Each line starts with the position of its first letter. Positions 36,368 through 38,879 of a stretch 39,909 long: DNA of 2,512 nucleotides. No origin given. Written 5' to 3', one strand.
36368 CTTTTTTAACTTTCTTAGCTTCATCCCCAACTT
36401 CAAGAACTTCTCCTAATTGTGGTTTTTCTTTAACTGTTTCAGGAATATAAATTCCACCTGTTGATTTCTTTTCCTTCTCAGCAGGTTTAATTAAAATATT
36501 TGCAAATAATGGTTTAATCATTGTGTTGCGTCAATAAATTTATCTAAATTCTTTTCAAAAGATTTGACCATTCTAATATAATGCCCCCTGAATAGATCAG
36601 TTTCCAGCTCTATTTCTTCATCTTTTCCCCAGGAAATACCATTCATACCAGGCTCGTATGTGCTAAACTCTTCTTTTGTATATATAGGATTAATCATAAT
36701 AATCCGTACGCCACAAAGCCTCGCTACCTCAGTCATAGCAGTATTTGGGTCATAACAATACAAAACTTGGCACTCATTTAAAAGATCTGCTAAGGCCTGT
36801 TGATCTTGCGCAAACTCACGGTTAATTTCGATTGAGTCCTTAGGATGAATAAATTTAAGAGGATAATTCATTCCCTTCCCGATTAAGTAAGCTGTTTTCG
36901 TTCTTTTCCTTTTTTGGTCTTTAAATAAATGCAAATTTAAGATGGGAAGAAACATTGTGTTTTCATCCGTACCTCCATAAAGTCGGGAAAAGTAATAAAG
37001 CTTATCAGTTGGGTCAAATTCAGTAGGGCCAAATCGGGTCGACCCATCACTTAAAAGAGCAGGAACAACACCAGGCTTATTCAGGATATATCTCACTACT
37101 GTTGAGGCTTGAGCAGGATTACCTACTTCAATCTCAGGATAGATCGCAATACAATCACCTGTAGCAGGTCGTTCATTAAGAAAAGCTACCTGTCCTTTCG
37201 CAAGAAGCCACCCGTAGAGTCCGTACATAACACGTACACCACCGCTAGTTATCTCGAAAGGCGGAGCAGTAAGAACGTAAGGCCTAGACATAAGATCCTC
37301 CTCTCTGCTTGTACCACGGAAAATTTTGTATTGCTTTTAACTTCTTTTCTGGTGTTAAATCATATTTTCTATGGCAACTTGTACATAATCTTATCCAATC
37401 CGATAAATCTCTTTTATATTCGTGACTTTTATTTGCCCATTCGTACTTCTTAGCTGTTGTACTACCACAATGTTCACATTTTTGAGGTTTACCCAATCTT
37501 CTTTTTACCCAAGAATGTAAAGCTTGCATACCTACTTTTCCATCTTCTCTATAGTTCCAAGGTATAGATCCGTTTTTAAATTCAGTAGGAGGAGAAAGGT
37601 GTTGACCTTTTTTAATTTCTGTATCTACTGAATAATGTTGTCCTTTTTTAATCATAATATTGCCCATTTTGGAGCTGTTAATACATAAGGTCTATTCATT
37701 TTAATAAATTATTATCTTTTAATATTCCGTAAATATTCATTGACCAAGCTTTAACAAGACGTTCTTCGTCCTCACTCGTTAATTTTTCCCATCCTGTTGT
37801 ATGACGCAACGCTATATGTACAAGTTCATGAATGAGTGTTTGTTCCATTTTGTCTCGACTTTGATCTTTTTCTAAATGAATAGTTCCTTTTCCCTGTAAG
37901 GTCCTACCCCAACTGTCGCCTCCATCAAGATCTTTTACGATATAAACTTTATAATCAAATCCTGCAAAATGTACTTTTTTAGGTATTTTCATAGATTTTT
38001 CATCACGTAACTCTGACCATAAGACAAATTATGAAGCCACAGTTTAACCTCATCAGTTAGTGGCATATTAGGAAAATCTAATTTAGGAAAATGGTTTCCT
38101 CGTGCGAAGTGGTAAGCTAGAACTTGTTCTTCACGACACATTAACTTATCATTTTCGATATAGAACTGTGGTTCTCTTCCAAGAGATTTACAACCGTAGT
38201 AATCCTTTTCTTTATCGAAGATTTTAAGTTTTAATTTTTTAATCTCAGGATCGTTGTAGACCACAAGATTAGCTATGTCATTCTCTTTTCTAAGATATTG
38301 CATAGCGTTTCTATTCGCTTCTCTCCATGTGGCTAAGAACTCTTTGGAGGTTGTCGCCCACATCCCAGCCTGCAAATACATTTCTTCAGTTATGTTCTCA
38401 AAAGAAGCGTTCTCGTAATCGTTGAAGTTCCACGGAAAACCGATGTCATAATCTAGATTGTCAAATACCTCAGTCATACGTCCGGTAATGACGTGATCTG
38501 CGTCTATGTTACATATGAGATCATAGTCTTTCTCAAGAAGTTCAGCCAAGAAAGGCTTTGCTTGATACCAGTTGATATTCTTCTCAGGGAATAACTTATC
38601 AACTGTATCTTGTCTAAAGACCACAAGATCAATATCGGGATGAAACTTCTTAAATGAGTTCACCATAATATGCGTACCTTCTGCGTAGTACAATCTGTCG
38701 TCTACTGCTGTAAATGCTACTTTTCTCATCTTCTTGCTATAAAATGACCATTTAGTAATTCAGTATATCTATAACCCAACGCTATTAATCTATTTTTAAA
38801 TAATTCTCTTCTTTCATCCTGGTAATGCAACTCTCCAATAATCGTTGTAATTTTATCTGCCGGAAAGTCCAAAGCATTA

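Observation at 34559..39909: Glycan-modification island inserted between head and tail modules (glycosyltransferases, two FkbM methyltransferases, GroES, HExxH protein, two HNH genes)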

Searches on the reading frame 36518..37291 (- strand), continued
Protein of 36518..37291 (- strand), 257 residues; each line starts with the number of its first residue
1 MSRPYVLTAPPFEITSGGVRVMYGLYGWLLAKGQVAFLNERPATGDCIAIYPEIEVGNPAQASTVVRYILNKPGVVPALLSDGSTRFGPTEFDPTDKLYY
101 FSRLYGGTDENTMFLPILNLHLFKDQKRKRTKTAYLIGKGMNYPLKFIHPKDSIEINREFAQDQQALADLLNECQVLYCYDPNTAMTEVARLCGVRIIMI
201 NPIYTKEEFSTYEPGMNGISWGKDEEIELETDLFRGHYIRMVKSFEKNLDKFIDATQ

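Call 76: search_protein_families(library=phrogs, proteins=[L076:4417-5058:+, L053:1333-4116:+], max_evalue=0.01)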
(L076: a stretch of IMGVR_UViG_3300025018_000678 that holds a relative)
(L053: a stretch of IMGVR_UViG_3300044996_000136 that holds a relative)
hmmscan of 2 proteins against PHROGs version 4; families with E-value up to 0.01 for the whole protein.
L076:4417-5058:+ (213 aa): 0 families

L053:1333-4116:+ (927 aa): 0 families

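Call 78: search_dna_similar(query=window:36518-37291:-, collection=phages, mode=protein, max_rows=15, max_evalue=0.001)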
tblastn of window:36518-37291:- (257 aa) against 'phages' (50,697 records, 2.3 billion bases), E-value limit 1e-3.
No match.
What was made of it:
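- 36518..37291 (-): u257: compact GT-B fold glycosyltransferase. No tblastn match in GenBank phages (call 78).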

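Call 81: search_protein_families(library=pfam, proteins=[L043:3911-4969:-, L043:14442-15122:+, L043:15115-15921:+, L043:17357-18478:-, L043:19404-20474:-], max_evalue=0.01)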
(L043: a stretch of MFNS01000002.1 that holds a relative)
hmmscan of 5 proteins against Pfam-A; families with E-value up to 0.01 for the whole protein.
L043:3911-4969:- (352 aa): 0 families

L043:14442-15122:+ (226 aa): 0 families

L043:15115-15921:+ (268 aa): 0 families

L043:17357-18478:- (373 aa): 5 families
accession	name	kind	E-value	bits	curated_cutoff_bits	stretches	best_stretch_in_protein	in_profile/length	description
PF01041.23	DegT_DnrJ_EryC1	-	1.7e-117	393.1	19.8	1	17-363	3-359/360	DegT/DnrJ/EryC1/StrS aminotransferase family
PF00155.27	Aminotran_1_2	-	2.5e-07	30.7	19.7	1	41-131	45-151/361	Aminotransferase class I and II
PF01053.26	Cys_Met_Meta_PP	-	4.5e-07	29.2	27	1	40-168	54-182/381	Cys/Met metabolism PLP-dependent enzyme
PF01212.27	Beta_elim_lyase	-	2.7e-05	24.1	27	1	39-162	33-171/288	Beta-eliminating lyase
PF00266.25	Aminotran_5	-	4.8e-05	22.9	21.5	1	38-165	43-181/371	Aminotransferase class-V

L043:19404-20474:- (356 aa): 5 families
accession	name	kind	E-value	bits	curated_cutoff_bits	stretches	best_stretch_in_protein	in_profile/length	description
PF01370.27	Epimerase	-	8.3e-48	163.3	20.9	1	33-277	1-240/240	NAD dependent epimerase/dehydratase family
PF16363.11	GDP_Man_Dehyd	-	2.5e-35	122.9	27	1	34-343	1-330/332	GDP-mannose 4,6 dehydratase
PF01073.25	3Beta_HSD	-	5e-17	62.3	22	1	34-254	1-218/280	3-beta hydroxysteroid dehydrogenase/isomerase family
PF07993.18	NAD_binding_4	-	7.1e-15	55.3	20.1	1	97-237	85-234/258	Male sterility protein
PF02719.21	Polysacc_synt_2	-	1.6e-08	34.5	20.2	1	34-151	2-128/293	Polysaccharide biosynthesis protein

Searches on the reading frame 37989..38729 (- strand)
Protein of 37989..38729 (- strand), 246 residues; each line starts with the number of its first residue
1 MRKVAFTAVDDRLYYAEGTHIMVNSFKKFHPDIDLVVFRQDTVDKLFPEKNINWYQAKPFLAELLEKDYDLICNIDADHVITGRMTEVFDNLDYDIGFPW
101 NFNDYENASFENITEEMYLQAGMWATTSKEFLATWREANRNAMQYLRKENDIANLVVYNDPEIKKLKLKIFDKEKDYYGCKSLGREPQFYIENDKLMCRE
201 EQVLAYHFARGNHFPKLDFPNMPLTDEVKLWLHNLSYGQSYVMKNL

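Call 4: search_protein_families(library=pfam, proteins=[window:37989-38729:-], max_evalue=0.1)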
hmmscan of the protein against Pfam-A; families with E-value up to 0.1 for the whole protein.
window:37989-38729:- (246 aa): 0 families

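Call 7: search_protein_families(library=phrogs, proteins=[window:37989-38729:-], max_evalue=0.01)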
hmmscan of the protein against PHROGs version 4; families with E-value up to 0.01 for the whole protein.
window:37989-38729:- (246 aa): 0 families

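Call 12: search_protein_families(library=ncbifam, proteins=[window:37989-38729:-], max_evalue=0.01)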
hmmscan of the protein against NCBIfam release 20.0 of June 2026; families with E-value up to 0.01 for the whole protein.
window:37989-38729:- (246 aa): 0 families
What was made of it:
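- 37989..38729 (-): u246: GT-A fold, GT8-like (retaining-type) glycosyltransferase. No Pfam, PHROG or NCBIfam hit (calls 4, 7, 12).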

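Call 17: find_homologous_proteins(query=window:37989-38729:-)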
Query window:37989-38729:- (246 aa): 547 proteins with E <= 0.001 among 859 candidates; the best 120 are listed.
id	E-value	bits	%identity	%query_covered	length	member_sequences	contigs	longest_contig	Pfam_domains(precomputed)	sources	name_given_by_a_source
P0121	1.2e-141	489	87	100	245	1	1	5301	-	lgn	-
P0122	6.0e-134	463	81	100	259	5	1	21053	-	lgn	-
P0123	4.5e-133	460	80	100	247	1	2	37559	-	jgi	jgi:hypothetical protein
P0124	7.9e-132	456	80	100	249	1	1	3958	-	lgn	-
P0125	4.5e-128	444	78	100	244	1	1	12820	-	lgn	-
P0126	4.8e-128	444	78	100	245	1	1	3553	-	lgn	-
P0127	5.0e-128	444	80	98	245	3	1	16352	-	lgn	-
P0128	7.7e-128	443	77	100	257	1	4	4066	-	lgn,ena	-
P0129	2.2e-127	442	78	100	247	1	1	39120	-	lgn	-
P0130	2.2e-127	442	79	98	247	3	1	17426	-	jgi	jgi:hypothetical protein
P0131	4.5e-127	441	78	100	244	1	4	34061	-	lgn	-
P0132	2.5e-126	438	77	98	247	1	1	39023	-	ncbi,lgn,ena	-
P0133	3.3e-126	438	78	100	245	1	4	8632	-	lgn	-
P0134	9.7e-126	436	78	98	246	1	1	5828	-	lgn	-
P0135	1.4e-125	436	76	100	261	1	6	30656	-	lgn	-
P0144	5.4e-124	431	76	98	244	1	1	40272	-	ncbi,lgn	-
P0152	2.7e-122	425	78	98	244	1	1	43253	-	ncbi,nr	ncbi:MAG: hypothetical protein A2163_07855 [Actinobacteria bacterium RBG_13_35_12]|nr:MAG: hypotheti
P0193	4.9e-116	405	72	100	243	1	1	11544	-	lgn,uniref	uniref:Nucleotide-diphospho-sugar transferase domain-containing protein n=1 Tax=viral metagenome Tax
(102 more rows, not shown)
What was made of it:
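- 37989..38729 (-): 547 homologues (call 17).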

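Call 21: search_solved_structures(query=A2, max_evalue=1)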
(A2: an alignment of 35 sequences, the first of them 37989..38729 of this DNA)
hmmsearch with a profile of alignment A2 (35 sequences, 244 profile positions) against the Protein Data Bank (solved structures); distinct sequences matched with E-value up to 1: 1.
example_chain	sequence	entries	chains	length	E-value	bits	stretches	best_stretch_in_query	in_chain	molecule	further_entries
6mw5_A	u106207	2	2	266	0.47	13.2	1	65-113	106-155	UDP-galactose:glucoside-Skp1 alpha-D-galactosyltransferase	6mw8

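Call 33: predict_structure(alignment_id=A2)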
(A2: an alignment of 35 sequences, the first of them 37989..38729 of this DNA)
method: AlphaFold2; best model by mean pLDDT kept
length: 246 residues; sequences in the alignment: 35
mean_pLDDT: 84.7   pTM: 0.87
mean pLDDT of the five models: 84.7, 83.2, 82.9, 82.8, 80.9
residues with pLDDT >= 90: 116; 70-90: 91; 50-70: 38; < 50: 1
segments of 3 or more residues with pLDDT < 50: none
pLDDT, mean of each block of 10 residues (from residue 1): 91 75 92 90 68 74 94 93 95 95 70 84 95 90 74 91 95 78 79 93 83 74 92 80 65
secondary structure, 60 per line:
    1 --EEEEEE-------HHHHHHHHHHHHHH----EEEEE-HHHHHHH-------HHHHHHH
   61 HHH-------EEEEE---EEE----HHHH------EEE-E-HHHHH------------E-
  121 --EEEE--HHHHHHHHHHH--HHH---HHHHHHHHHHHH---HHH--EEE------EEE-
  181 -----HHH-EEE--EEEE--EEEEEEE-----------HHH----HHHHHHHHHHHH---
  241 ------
elements in order: E3-8 H16-29 E34-38 H40-46 H54-63 E71-75 E79-81 H86-89 E96-98 H102-106 E123-126 H129-139 H148-159 E168-170 E177-179 E190-192 E195-198 E201-207 H226-237
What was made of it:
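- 37989..38729 (-): AF2 model pLDDT 84.7 (call 33).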

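Call 36: fold_search(model_id=the predicted structure, library=pdb)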
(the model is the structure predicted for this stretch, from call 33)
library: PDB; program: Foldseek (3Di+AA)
matches with E <= 10: 1419; with E <= 0.001: 255
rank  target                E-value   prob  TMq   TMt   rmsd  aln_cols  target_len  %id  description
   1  1ss9                  1.7e-07  1.00  0.57  0.52   7.6       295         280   12  Crystal Structural Analysis of Active Site Mutant Q189E of LgtC (released 2004-09-21)
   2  1g9r                  3.4e-07  1.00  0.56  0.50   7.1       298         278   12  CRYSTAL STRUCTURE OF GALACTOSYLTRANSFERASE LGTC IN COMPLEX WITH MN AND UDP-2F-GALACTOSE (released 2001-02-14)
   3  6u4b                  4.6e-07  1.00  0.61  0.29   5.7       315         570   15  WbbM bifunctional glycosytransferase apo structure (released 2020-01-22)
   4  4ayl                  8.2e-07  1.00  0.52  0.59   6.6       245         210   11  Molecular structure of a metal-independent bacterial glycosyltransferase that catalyzes the synthesis of histo-blood gro (released 2012-12-19)
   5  4cj8_M                1.2e-06  1.00  0.53  0.53   7.1       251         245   12  monoclinic crystal form of Bogt6a E192Q in complex with UDP-GalNAc, UDP and GalNAc (released 2014-02-05)
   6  7ui6_A                1.2e-06  1.00  0.55  0.26   6.5       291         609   12  CryoEM structure of LARGE1 from C1 reconstruction (released 2023-03-08)
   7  8zwp_A                1.2e-06  1.00  0.46  0.44   8.5       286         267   10  Structure-Based Mechanism and Specificity of Human Galactosyltransferase B3GalT5 (released 2025-04-09)
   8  4cj8_A                1.4e-06  1.00  0.50  0.51   7.3       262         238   11  monoclinic crystal form of Bogt6a E192Q in complex with UDP-GalNAc, UDP and GalNAc (released 2014-02-05)
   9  4cj8_D                1.5e-06  1.00  0.52  0.54   7.0       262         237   10  monoclinic crystal form of Bogt6a E192Q in complex with UDP-GalNAc, UDP and GalNAc (released 2014-02-05)
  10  4cjc_A                2.6e-06  1.00  0.54  0.55   7.1       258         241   13  orthorhombic crystal form of Bogt6a E192Q in complex with UDP-GalNAc, UDP, GalNAc (released 2014-02-05)
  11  4wlm_B                2.6e-06  1.00  0.50  0.43   7.1       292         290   12  Crystal structure of mouse Xyloside xylosyltransferase 1 complexed with manganese (released 2015-09-30)
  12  3tzt_B                2.7e-06  1.00  0.55  0.58   6.9       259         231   14  The structure of a protein in glycosyl transferase family 8 from Anaerococcus prevotii. (released 2011-12-07)
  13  9dyt_A                2.9e-06  1.00  0.50  0.31   6.1       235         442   11  Acanthamoeba Polyphaga Mimivirus R699 (released 2025-06-11)
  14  3i0j_A                2.9e-06  1.00  0.49  0.45   5.8       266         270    9  Crystal structure of GTB C80S/C196S/C209S + H antigen (released 2010-08-11)
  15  9e1t_A                3.3e-06  1.00  0.56  0.26   5.4       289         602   10  CryoEM structure of LARGE1 bound to UDP-GlcA (released 2025-02-12)
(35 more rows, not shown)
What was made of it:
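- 37989..38729 (-): Foldseek PDB matches: LgtC 1.7e-7, WbbM, BoGT6a, glycogenin, GlyE and the UGGT catalytic domain (call 36).
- GT8 GlyE is among the u246 matches (call 36).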

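Call 44: list_cluster_members(proteins=[P0132, P0144, P0105, P0338, P0301, P0310, P0039, P0152, P0193, P0243])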
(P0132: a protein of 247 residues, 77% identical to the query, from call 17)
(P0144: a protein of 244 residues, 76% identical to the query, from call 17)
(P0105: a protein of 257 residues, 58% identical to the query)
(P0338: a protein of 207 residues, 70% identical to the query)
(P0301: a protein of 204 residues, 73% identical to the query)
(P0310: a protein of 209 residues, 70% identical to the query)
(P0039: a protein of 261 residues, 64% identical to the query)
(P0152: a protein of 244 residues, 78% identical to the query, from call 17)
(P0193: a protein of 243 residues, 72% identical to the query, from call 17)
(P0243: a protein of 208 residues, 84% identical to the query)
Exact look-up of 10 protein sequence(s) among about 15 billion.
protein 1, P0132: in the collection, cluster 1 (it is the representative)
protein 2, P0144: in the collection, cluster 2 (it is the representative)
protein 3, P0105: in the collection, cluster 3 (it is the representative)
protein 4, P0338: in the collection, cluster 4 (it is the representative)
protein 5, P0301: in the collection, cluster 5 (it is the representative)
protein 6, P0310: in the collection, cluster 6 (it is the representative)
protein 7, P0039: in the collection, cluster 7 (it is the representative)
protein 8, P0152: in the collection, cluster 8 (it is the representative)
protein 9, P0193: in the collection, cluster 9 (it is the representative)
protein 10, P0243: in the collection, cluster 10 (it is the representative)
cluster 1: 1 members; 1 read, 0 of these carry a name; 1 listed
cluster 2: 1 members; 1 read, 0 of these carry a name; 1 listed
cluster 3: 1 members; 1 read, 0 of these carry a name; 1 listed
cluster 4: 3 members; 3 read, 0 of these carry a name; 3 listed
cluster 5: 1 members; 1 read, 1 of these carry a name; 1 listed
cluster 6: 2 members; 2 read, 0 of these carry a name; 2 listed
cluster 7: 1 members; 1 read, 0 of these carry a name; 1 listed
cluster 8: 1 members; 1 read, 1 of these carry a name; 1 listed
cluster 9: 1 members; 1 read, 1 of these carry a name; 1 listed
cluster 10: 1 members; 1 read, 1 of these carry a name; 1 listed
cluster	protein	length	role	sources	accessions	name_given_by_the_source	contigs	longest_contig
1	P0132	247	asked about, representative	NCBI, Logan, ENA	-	-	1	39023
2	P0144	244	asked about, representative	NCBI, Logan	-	-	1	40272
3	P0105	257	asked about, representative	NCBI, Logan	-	-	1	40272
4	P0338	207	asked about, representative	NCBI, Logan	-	-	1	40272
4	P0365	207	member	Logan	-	-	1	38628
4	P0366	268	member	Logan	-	-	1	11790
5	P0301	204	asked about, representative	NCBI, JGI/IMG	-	transketolase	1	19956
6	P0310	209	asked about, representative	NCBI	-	-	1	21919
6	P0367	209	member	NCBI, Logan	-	-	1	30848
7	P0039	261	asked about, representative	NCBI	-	-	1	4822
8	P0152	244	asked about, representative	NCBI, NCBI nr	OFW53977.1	MAG: hypothetical protein A2163_07855 [Actinobacteria bacterium RBG_13_35_12]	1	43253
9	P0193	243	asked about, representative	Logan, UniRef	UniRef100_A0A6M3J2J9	Nucleotide-diphospho-sugar transferase domain-containing protein n=1 Tax=viral metagenome ...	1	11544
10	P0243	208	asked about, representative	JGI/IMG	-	transketolase N-terminal domain/subunit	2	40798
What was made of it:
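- Tried and rejected: Cluster look-ups of relatives gave only one name, an 'Actinobacteria bacterium RBG_13_35_12' MAG (call 44).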

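Call 88: search_dna_similar(query=window:37989-38729:-, collection=phages, mode=protein, max_rows=12, max_evalue=0.001)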
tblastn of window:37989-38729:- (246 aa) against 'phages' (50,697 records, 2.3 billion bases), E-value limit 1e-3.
No match.
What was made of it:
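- On Phage virion glycosylation system (mycobacteriophage type): u257 and u246 have no tblastn match in 50,697 GenBank phage records (calls 78, 88).
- Closest known: Mycobacteriophage virion glycosylation. Different: There is no detectable sequence similarity: u246 and u257 have no tblastn match in 50,697 GenBank phage records (calls 78, 88).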
